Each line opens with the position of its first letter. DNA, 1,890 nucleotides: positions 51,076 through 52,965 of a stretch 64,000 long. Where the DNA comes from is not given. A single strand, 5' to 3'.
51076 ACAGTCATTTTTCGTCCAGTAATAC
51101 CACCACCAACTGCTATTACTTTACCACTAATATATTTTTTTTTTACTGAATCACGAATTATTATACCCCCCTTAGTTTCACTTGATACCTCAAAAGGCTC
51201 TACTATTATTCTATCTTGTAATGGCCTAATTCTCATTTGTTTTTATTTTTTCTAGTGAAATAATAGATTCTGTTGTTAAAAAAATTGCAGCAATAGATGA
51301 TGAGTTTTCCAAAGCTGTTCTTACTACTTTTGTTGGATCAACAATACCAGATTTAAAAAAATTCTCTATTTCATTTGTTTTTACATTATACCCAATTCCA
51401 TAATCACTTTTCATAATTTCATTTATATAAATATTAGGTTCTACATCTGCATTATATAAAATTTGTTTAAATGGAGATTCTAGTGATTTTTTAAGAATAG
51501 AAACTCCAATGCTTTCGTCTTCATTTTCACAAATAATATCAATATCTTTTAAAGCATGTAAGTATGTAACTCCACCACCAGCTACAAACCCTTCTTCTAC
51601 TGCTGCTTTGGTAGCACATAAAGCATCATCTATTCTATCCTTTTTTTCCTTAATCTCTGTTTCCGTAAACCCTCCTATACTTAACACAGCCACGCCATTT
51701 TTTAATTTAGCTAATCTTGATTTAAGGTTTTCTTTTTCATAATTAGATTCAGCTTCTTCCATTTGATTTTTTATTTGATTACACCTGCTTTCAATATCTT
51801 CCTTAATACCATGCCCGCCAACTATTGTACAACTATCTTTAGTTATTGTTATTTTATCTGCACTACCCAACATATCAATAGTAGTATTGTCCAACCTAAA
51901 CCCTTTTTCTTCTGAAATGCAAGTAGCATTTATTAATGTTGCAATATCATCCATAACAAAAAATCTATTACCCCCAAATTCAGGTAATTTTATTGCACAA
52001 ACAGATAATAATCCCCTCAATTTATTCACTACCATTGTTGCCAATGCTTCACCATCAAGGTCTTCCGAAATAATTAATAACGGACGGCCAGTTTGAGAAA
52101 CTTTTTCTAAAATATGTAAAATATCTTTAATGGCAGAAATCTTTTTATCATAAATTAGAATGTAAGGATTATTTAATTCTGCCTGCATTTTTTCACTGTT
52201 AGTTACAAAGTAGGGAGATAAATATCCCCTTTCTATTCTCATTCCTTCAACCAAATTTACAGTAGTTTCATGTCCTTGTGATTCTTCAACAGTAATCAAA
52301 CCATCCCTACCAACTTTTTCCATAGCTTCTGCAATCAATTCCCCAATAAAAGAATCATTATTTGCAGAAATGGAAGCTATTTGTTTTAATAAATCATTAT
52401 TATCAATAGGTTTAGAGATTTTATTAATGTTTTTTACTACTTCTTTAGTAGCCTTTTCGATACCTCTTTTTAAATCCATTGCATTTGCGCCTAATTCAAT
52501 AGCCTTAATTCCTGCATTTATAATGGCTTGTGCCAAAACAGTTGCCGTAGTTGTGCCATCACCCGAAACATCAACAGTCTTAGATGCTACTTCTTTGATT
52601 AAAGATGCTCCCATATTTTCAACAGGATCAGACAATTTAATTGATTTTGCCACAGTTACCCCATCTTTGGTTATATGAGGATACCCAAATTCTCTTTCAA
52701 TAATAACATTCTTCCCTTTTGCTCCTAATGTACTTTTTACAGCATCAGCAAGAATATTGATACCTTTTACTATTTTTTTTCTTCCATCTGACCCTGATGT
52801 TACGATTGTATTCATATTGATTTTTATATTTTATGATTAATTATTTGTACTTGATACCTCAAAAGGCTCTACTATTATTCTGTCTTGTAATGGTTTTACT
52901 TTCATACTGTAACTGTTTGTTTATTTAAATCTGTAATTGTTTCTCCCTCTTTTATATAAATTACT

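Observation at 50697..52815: Phage-encoded GroEL with a tandem-fused double GroES (Cpn20-like) instead of a single co-chaperonin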

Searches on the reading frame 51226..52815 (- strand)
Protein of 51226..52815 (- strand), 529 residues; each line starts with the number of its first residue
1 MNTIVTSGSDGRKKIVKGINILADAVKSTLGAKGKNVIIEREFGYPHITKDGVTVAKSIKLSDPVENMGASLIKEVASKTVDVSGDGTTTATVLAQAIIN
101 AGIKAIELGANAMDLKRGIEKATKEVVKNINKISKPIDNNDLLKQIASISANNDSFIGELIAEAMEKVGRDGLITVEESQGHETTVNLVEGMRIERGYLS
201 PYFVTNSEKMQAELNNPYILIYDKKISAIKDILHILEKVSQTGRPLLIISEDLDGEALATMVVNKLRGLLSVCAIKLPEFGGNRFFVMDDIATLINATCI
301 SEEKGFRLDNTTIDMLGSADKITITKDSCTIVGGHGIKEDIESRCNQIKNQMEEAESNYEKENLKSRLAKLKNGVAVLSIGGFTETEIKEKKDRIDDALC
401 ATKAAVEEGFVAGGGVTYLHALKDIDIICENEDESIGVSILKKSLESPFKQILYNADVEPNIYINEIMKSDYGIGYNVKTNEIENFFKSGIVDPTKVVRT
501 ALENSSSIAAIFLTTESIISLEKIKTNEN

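Call 3: search_protein_families(library=pfam, proteins=[window:51226-52815:-], max_evalue=0.1)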
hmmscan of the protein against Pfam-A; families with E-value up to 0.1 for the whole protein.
window:51226-52815:- (529 aa): 2 families
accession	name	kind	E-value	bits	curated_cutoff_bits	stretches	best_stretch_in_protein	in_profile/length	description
PF00118.29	Cpn60_TCP1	-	2.6e-73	247.8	34.3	1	22-521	1-488/490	TCP-1/cpn60 chaperonin family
PF14450.12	FtsA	-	0.027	15.3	31.8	0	85-261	6-125/127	Cell division protein FtsA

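Call 4: search_protein_families(library=phrogs, proteins=[window:51226-52815:-], max_evalue=0.01)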
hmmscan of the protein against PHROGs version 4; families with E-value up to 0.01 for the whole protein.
window:51226-52815:- (529 aa): 1 family
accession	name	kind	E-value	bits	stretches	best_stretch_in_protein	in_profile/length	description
phrog_5725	-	other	7.8e-167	557.1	1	2-523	4-535/540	chaperonin groEL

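Call 11: find_homologous_proteins(query=window:51226-52815:-, max_evalue=1e-20)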
Query window:51226-52815:- (529 aa): 8000 proteins with E <= 1e-20 among 8000 candidates; the best 120 are listed.
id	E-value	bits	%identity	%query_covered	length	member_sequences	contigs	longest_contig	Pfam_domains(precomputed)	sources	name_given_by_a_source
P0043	0.0e+0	1122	100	100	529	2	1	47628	PF00118.30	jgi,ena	-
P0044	1.0e-242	824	74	99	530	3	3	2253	PF00118.30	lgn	-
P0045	1.7e-241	820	73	99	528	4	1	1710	PF00118.30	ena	-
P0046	1.7e-236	804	71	99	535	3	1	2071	PF00118.30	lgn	-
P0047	1.0e-232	791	69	99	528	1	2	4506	PF00118.30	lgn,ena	-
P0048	1.8e-226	771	68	100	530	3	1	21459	PF00118.30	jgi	-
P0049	1.1e-223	762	66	100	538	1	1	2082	PF00118.30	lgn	-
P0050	5.9e-220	749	66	98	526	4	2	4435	PF00118.30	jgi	jgi:chaperonin GroEL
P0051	5.6e-216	736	64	100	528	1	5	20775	PF00118.30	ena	-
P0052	2.6e-215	734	-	-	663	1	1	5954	PF00118.30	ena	-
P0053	1.4e-214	732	64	98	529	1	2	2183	PF00118.30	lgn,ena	-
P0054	4.6e-212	723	66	98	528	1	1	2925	PF00118.30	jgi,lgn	jgi:chaperonin GroEL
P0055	2.4e-211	721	64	100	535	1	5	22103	PF00118.30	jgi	-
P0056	6.3e-201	686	63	95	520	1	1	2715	PF00118.30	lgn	-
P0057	1.7e-199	682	62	99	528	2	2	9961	PF00118.30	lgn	-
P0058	5.9e-199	680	58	97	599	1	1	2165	PF00118.30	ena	-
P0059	5.0e-198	677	-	-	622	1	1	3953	PF00118.30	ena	-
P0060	9.0e-197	673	61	99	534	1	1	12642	PF00118.30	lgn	-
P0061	1.7e-196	672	59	100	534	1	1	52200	PF00118.30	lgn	-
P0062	7.9e-194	663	61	97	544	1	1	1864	PF00118.30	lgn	-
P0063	1.3e-192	659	60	97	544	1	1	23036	PF00118.30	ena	-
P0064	1.8e-192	659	61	97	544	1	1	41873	PF00118.30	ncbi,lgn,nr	ncbi:MAG: chaperonin GroEL [Terrimonas sp.]|nr:chaperonin GroEL [Terrimonas sp.]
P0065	3.2e-192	658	60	97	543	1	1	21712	PF00118.30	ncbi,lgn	-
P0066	3.2e-192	658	61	98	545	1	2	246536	PF00118.30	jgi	-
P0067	3.7e-192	658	60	97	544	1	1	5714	PF00118.30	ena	-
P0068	4.1e-192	657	61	97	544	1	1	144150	PF00118.30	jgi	jgi:chaperonin GroEL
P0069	4.3e-192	657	60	97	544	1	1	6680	PF00118.30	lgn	-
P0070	5.7e-192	657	60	97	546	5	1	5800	PF00118.30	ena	-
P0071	5.9e-192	657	60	97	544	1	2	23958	PF00118.30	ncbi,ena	-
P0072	6.3e-192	657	59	97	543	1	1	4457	PF00118.30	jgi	jgi:chaperonin GroEL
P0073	6.8e-192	657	60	97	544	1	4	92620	PF00118.30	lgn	-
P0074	8.6e-192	656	60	97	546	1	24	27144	PF00118.30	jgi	jgi:chaperonin GroEL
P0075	8.9e-192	656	60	99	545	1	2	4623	PF00118.30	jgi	jgi:chaperonin GroEL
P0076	9.0e-192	656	61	97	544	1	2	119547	PF00118.30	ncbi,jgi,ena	-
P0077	1.1e-191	656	61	97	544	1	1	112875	PF00118.30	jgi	jgi:chaperonin GroEL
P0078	1.3e-191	656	60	97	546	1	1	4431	PF00118.30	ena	-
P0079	1.4e-191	656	60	98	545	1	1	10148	PF00118.30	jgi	jgi:chaperonin GroEL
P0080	1.6e-191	655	61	97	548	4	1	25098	PF00118.30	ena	-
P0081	2.1e-191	655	60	97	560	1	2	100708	PF00118.30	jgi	jgi:chaperonin GroEL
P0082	2.3e-191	655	59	97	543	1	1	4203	PF00118.30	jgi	jgi:chaperonin GroEL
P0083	2.9e-191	655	60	97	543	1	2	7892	PF00118.30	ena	-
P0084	3.0e-191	655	60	97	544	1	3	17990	PF00118.30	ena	-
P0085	3.2e-191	654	60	97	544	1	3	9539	PF00118.30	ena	-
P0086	3.5e-191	654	60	97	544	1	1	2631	PF00118.30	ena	-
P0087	3.6e-191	654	61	97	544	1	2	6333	PF00118.30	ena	-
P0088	3.6e-191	654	61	97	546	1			PF00118.30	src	-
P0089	4.2e-191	654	59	97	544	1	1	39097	PF00118.30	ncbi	-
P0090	4.5e-191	654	60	97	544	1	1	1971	PF00118.30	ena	-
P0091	4.8e-191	654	60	97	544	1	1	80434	PF00118.30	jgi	jgi:chaperonin GroEL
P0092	4.9e-191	654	60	97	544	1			PF00118.30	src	-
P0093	5.5e-191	654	59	97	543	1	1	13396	PF00118.30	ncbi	-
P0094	5.8e-191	654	60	97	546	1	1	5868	PF00118.30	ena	-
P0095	5.8e-191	654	60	97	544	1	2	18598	PF00118.30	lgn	-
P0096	5.8e-191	654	59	97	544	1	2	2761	PF00118.30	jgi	jgi:chaperonin GroEL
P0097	6.3e-191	654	60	97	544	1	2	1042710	PF00118.30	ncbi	-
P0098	7.2e-191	653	60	97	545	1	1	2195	PF00118.30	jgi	jgi:chaperonin GroEL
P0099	7.2e-191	653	59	97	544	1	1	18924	PF00118.30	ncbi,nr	ncbi:MAG TPA: chaperonin GroEL [Ferruginibacter sp.]|nr:chaperonin GroEL [Ferruginibacter sp.]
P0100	7.6e-191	653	59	97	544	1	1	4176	PF00118.30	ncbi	-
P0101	7.9e-191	653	60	97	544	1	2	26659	PF00118.30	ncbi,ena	-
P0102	7.9e-191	653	61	97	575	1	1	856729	PF00118.30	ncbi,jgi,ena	jgi:chaperonin GroEL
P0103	8.7e-191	653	59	97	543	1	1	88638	PF00118.30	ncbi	-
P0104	1.1e-190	653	60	97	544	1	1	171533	PF00118.30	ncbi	-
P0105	1.1e-190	653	61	98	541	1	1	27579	PF00118.30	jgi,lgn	-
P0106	1.2e-190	653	59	97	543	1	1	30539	PF00118.30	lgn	-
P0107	1.3e-190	652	60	97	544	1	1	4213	PF00118.30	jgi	jgi:chaperonin GroEL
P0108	1.3e-190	652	60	98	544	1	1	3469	PF00118.30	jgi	jgi:chaperonin GroEL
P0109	1.4e-190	652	60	97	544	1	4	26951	PF00118.30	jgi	jgi:chaperonin GroEL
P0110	1.4e-190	652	60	98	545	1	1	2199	PF00118.30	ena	-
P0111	1.5e-190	652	60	97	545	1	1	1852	PF00118.30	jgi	-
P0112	1.5e-190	652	60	97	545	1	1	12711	PF00118.30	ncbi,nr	ncbi:MAG: chaperonin GroEL [Ferruginibacter sp.]|nr:chaperonin GroEL [Ferruginibacter sp.]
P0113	1.5e-190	652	60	97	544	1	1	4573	PF00118.30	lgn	-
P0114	1.6e-190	652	60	97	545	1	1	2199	PF00118.30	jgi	-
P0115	1.6e-190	652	60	97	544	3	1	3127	PF00118.30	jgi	jgi:chaperonin GroEL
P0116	1.8e-190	652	60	97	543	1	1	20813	PF00118.30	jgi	jgi:chaperonin GroEL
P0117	1.9e-190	652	60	97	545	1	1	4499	PF00118.30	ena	-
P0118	2.0e-190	652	59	97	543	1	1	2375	PF00118.30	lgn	-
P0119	2.1e-190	652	59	97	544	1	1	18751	PF00118.30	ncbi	-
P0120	2.3e-190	652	59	98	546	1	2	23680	PF00118.30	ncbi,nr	ncbi:MAG: chaperonin GroEL [Chitinophagaceae bacterium]|nr:chaperonin GroEL [Chitinophagaceae bacter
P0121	2.6e-190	651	60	97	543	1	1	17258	PF00118.30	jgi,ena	jgi:chaperonin GroEL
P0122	2.6e-190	651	60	97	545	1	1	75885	PF00118.30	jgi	jgi:chaperonin GroEL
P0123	2.7e-190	651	60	97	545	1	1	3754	PF00118.30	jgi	jgi:chaperonin GroEL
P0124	2.8e-190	651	60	97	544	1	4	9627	PF00118.30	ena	-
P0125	2.8e-190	651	60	97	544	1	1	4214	PF00118.30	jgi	jgi:chaperonin GroEL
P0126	2.9e-190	651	60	97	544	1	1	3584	PF00118.30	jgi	jgi:chaperonin GroEL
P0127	3.2e-190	651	60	97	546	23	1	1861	PF00118.30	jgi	-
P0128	3.4e-190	651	60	97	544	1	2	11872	PF00118.30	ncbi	-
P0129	3.4e-190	651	60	97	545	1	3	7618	PF00118.30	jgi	jgi:chaperonin GroEL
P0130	3.5e-190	651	59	97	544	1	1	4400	PF00118.30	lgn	-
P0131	3.6e-190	651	60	97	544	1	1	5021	PF00118.30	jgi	jgi:chaperonin GroEL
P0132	4.4e-190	651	59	97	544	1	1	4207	PF00118.30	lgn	-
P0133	4.5e-190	651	60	97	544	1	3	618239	PF00118.30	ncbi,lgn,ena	-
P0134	4.7e-190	651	60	97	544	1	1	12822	PF00118.30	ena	-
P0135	4.8e-190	651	60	97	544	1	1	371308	PF00118.30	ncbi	-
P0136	5.3e-190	650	60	97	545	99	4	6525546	PF00118.30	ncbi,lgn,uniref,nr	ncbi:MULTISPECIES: chaperonin GroEL [Chitinophaga]|uniref:Chaperonin GroEL n=1 Tax=Chitinophaga case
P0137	5.6e-190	650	61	97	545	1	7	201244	PF00118.30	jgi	jgi:chaperonin GroEL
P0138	5.8e-190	650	60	97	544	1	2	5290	PF00118.30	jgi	jgi:chaperonin GroEL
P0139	6.2e-190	650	59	97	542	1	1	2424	PF00118.30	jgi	jgi:chaperonin GroEL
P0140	6.5e-190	650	60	97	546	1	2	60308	PF00118.30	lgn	-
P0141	6.5e-190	650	59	97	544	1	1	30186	PF00118.30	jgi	jgi:chaperonin GroEL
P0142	6.6e-190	650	59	97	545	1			PF00118.30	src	-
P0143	6.6e-190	650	60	97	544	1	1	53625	PF00118.30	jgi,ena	-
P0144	6.6e-190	650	59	97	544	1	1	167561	PF00118.30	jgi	jgi:chaperonin GroEL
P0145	6.8e-190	650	60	97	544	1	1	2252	PF00118.30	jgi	jgi:chaperonin GroEL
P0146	7.0e-190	650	60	97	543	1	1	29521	PF00118.30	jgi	jgi:chaperonin GroEL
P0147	7.1e-190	650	60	97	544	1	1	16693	PF00118.30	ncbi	-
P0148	7.4e-190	650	60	97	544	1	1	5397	PF00118.30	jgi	jgi:chaperonin GroEL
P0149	7.5e-190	650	61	97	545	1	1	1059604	PF00118.30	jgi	-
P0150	7.9e-190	650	60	97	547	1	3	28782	PF00118.30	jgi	jgi:chaperonin GroEL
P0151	8.0e-190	650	60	97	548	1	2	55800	PF00118.30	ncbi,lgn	ncbi:MAG: chaperonin GroEL [Ginsengibacter sp.]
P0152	8.1e-190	650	60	97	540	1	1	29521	PF00118.30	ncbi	-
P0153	8.2e-190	650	60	98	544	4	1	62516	PF00118.30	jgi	jgi:chaperonin GroEL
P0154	8.4e-190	650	59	97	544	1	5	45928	PF00118.30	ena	-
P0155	8.9e-190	650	59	97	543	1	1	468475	PF00118.30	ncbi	-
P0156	9.2e-190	650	59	97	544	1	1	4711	PF00118.30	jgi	jgi:chaperonin GroEL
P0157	9.4e-190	650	60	97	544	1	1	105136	PF00118.30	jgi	-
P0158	1.0e-189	650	60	97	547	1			PF00118.30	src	-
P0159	1.0e-189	650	59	97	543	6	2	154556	PF00118.30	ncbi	-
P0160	1.0e-189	649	60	97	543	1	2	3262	PF00118.30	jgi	jgi:chaperonin GroEL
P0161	1.0e-189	649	59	97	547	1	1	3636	PF00118.30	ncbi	-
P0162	1.1e-189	649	60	97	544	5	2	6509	PF00118.30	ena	-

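Call 12: search_dna_similar(query=window:51226-52815:-, collection=phages, mode=protein, max_rows=40)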
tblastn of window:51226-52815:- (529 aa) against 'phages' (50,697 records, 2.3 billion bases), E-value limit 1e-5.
Records with a match: 278; places in all: 278; records where one place covers at least 80% of the query: 209.
Best place of each record, by identity: 60-80% 2; <60% 276.
By first word of the organism name: Vibrio 89; Flavobacterium 73; Staphylococcus 11; Cellulophaga 9; Pseudomonas 9; Listeria 8; Bacillus 8; Aeromonas 8; uncultured 7; Bacteriophage 7; and 21 more.
By host as written in the record: - 82; Flavobacterium sp. BAL314 68; Staphylococcus aureus 8; Listeria monocytogenes 7; Flavobacterium sp. LMO8 4; Cellulophaga sp. HaHa_2_95 4; Bacillus subtilis 4; Pseudomonas aeruginosa 4; and 68 more.
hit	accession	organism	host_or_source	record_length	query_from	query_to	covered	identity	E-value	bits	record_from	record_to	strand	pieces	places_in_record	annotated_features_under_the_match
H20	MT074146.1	Bacteroides phage SJC03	Bacteroides thetaiotaomicron VPI-5494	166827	1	523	99%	53.1%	7e-163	518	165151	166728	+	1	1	hypothetical protein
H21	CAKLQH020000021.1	Acinetobacter phage MD-2021a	not known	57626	5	520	98%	53.8%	4e-170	538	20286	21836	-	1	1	groL: chaperonin Cpn60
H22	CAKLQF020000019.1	Acinetobacter phage MD-2021a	not known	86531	5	520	98%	53.8%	4e-170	538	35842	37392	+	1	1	groL: chaperonin Cpn60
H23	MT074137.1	Bacteroides phage DAC16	Bacteroides thetaiotaomicron VPI-5485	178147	1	523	99%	52.9%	6e-163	518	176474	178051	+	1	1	hypothetical protein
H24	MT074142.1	Bacteroides phage DAC23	Bacteroides thetaiotaomicron VPI-5490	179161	1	523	99%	52.9%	6e-163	518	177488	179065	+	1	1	hypothetical protein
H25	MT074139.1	Bacteroides phage DAC19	Bacteroides thetaiotaomicron VPI-5487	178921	1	523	99%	52.8%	2e-162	516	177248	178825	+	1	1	hypothetical protein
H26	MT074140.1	Bacteroides phage DAC20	Bacteroides thetaiotaomicron VPI-5488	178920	1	523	99%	52.8%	2e-162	516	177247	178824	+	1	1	hypothetical protein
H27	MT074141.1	Bacteroides phage DAC22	Bacteroides thetaiotaomicron VPI-5489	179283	1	523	99%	52.8%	2e-162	516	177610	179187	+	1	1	hypothetical protein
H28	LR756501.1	uncultured phage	metagenomic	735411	8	520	97%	51.3%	9e-154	491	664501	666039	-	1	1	record has no annotation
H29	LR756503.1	uncultured phage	metagenomic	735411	8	520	97%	51.3%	9e-154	491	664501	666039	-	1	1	record has no annotation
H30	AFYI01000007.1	Salmonella enterica subsp. enterica serovar Infantis str. ...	Homo sapiens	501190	5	520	98%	50.1%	6e-159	506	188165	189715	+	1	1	chaperonin GroL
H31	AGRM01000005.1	Salmonella enterica subsp. houtenae str. ATCC BAA-1581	Homo sapiens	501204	5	520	98%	50.1%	2e-158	505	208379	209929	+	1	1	chaperonin GroL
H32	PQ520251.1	Enterococcus phage IME_EF3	-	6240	10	520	97%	50.5%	1e-157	499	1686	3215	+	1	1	record has no annotation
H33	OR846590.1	Enterococcus phage Efs 1-1-1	Enterococcus faecalis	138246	10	520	97%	50.5%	1e-156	499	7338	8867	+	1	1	record has no annotation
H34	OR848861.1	Listeria phage LM 4-14-1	Listeria monocytogenes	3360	10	520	97%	50.3%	8e-163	496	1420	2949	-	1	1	record has no annotation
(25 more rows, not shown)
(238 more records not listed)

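Call 14: find_encoding_contigs(protein=P0048, flank=6000, max_places=3)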
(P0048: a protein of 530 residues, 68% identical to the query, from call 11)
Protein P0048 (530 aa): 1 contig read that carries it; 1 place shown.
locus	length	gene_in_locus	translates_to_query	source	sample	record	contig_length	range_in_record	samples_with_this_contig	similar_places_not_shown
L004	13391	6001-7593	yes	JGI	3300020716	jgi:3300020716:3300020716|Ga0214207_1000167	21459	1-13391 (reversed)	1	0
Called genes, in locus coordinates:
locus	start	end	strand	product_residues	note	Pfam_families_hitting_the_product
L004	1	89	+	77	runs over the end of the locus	-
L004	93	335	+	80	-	-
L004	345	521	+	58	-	-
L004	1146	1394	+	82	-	-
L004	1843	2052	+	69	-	-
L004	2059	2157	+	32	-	-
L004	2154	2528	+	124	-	-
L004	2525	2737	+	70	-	-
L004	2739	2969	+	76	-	-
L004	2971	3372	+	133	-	-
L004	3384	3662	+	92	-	-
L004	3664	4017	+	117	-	-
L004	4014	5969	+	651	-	-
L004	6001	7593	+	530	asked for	PF00118:Cpn60_TCP1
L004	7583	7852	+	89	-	PF00166:Cpn10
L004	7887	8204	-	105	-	-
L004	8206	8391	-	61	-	-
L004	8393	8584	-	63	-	-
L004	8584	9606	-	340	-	PF13482:RNase_H_2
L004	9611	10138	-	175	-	-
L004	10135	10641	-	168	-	-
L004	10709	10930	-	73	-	-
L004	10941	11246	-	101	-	-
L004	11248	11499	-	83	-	-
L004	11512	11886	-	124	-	-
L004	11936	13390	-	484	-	?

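Call 15: find_encoding_contigs(protein=P0061, flank=6000, max_places=3)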
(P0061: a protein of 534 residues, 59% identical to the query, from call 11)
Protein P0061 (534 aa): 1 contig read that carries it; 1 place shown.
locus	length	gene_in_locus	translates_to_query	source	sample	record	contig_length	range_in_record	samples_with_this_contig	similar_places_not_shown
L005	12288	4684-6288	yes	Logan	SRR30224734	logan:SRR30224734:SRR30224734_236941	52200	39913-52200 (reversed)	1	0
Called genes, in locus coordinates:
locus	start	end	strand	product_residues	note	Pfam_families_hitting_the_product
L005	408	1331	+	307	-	-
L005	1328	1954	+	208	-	PF05637:Glyco_transf_34 (weak)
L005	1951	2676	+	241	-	PF25342:GT_PLOD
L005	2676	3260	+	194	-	PF13578:Methyltransf_24 (weak)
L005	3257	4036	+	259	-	-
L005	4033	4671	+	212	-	PF13578:Methyltransf_24 (faint)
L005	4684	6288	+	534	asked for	PF00118:Cpn60_TCP1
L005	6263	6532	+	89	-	PF00166:Cpn10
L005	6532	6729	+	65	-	-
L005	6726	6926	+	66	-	-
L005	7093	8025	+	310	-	-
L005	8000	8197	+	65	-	-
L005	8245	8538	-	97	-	-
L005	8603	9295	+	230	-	-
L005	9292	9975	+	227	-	-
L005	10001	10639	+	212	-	PF09992:NAGPA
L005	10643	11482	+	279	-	-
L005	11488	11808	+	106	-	-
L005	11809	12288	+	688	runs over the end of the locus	-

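Call 54: search_solved_structures(query=window:51226-52815:-, max_evalue=1e-100, show_alignments=0)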
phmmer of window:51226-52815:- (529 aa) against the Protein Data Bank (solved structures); distinct sequences matched with E-value up to 1e-100: 48.
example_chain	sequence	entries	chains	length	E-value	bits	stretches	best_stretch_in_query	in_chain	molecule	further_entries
9rwr_A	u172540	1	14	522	3.1e-190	636.3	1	9-520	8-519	Ancestral Fibrobacteres-Chlorobi-Bacteroidetes Group Chaperonin (AFCB)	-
5da8_A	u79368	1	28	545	4.1e-176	589.8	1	9-520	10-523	60 kDa chaperonin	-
1iok_A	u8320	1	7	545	3.9e-175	586.5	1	7-520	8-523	CHAPERONIN 60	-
8wuw_A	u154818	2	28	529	6.7e-170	569.3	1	6-520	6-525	Chaperonin GroEL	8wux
4v4o_A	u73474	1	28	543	9.5e-169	565.4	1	9-521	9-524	cpn60(GroEL)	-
8wuc_A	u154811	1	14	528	1.6e-167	561.4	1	10-520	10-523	Chaperonin GroEL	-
8wu4_A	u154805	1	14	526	2.2e-167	561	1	10-520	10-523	Chaperonin GroEL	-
6kfv_A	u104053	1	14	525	1.7e-165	554.7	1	7-520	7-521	60 kDa chaperonin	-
5opx_A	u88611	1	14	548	2.4e-164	550.9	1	6-520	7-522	60 kDa chaperonin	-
5opw_A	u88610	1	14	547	2.4e-164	550.9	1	6-520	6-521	60 kDa chaperonin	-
3c9v_A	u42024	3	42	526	2.5e-164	550.9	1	6-519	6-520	60 kDa chaperonin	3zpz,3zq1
4hel_A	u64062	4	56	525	2.7e-164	550.8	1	6-519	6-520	60 kDa chaperonin 4 | Chaperonin GroEL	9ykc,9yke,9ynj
4pkn_G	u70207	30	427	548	2.9e-164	550.6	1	6-520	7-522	60 kDa chaperonin | Chaperonin GroEL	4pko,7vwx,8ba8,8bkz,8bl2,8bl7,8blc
1aon_A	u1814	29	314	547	3e-164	550.6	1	6-520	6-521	GROEL | groEL protein | 60 kDa chaperonin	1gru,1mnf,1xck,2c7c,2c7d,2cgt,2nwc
1pcq_A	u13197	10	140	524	3.7e-164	550.3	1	6-519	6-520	groEL protein | 60 KDA CHAPERONIN | Chaperonin GroEL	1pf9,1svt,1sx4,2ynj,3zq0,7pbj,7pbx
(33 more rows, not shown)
